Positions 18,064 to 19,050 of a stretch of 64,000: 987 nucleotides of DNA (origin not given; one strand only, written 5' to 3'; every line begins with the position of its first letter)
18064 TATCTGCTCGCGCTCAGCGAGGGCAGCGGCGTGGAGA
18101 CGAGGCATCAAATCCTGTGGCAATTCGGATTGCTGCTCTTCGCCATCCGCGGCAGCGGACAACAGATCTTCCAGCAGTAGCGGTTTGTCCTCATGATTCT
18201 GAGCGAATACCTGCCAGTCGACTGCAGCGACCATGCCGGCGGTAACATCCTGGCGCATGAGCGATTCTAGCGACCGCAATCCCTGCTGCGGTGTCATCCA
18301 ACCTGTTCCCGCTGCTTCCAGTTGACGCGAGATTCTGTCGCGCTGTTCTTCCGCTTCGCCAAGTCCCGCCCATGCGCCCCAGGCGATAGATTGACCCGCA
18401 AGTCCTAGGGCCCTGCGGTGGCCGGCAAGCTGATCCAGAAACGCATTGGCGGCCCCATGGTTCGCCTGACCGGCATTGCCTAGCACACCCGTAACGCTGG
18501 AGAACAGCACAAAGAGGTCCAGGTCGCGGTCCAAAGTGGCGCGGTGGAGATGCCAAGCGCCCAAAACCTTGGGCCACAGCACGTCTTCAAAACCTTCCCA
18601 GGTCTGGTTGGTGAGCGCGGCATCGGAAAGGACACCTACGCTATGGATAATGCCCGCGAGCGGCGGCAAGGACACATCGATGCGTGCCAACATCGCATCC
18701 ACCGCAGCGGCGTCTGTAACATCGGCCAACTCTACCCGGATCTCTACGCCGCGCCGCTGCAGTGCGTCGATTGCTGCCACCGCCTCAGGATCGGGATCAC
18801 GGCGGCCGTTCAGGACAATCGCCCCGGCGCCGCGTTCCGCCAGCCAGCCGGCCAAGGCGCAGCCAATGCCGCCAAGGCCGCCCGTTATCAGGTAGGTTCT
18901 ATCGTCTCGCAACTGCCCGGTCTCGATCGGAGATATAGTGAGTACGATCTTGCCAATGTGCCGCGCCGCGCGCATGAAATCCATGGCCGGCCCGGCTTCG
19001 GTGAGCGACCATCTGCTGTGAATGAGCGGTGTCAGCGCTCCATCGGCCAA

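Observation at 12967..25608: Compact highly-reducing, C-methylating type I PKS locus with discrete ACP, Sfp-type PPTase and a/b-hydrolase (Sup-like methyl-branched fatty-acid type)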

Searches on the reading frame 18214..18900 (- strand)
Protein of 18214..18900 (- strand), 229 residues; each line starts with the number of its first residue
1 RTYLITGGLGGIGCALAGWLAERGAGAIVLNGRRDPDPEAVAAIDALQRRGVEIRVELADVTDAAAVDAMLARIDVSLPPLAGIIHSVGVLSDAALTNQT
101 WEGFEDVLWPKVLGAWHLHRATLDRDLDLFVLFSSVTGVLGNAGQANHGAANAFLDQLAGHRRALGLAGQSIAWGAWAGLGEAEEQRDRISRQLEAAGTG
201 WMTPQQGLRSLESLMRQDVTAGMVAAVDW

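Call 42: search_solved_structures(query=window:18214-18900:-, max_evalue=1e-20, show_alignments=4)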
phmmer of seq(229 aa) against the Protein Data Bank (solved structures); distinct sequences matched with E-value up to 1e-20: 40.
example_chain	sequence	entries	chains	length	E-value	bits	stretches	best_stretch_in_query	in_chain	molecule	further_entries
9d2y_A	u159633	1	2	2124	9.6e-42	146.2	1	2-219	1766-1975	Multifunctional mycocerosic acid synthase membrane-associated MAS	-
9d2z_A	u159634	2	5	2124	9.7e-42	146.2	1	2-219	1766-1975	Mycocerosic acid synthase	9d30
3mjv_A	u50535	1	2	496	1.2e-40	142.6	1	3-229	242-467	AmphB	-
3mjc_A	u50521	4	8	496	5.3e-40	140.5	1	3-229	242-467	AmphB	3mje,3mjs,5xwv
4dif_A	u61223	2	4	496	6.7e-40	140.2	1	3-229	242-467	AmphB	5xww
3mjt_A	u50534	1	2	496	2.5e-39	138.3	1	3-229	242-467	AmphB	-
2z5l_A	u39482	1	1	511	5e-35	124.2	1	2-229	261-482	Tylactone synthase starter module and modules 1 & 2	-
4imp_A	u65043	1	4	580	1.3e-34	122.8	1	3-229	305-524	Polyketide synthase extender modules 3-4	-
6w7s_A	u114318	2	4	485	5.2e-33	117.6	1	2-224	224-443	EryAI | KR1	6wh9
2fr0_A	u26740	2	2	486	5.2e-33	117.6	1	2-224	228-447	Erythromycin synthase, EryAI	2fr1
7m7j_B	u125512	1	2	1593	8.2e-33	117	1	2-224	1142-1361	EryAI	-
7m7i_B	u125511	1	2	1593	8.4e-33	116.9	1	2-224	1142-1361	EryAI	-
7m7f_B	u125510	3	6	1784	1.1e-32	116.5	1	2-224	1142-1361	EryAI,6-deoxyerythronolide-B synthase EryA3, modules 5 and 6 chimera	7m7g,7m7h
8tjn_B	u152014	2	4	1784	1.1e-32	116.5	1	2-224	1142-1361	EryAI,6-deoxyerythronolide-B synthase EryA3, modules 5 and 6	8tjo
3slk_A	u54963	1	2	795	1.4e-32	116.2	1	2-211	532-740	Polyketide synthase extender module 2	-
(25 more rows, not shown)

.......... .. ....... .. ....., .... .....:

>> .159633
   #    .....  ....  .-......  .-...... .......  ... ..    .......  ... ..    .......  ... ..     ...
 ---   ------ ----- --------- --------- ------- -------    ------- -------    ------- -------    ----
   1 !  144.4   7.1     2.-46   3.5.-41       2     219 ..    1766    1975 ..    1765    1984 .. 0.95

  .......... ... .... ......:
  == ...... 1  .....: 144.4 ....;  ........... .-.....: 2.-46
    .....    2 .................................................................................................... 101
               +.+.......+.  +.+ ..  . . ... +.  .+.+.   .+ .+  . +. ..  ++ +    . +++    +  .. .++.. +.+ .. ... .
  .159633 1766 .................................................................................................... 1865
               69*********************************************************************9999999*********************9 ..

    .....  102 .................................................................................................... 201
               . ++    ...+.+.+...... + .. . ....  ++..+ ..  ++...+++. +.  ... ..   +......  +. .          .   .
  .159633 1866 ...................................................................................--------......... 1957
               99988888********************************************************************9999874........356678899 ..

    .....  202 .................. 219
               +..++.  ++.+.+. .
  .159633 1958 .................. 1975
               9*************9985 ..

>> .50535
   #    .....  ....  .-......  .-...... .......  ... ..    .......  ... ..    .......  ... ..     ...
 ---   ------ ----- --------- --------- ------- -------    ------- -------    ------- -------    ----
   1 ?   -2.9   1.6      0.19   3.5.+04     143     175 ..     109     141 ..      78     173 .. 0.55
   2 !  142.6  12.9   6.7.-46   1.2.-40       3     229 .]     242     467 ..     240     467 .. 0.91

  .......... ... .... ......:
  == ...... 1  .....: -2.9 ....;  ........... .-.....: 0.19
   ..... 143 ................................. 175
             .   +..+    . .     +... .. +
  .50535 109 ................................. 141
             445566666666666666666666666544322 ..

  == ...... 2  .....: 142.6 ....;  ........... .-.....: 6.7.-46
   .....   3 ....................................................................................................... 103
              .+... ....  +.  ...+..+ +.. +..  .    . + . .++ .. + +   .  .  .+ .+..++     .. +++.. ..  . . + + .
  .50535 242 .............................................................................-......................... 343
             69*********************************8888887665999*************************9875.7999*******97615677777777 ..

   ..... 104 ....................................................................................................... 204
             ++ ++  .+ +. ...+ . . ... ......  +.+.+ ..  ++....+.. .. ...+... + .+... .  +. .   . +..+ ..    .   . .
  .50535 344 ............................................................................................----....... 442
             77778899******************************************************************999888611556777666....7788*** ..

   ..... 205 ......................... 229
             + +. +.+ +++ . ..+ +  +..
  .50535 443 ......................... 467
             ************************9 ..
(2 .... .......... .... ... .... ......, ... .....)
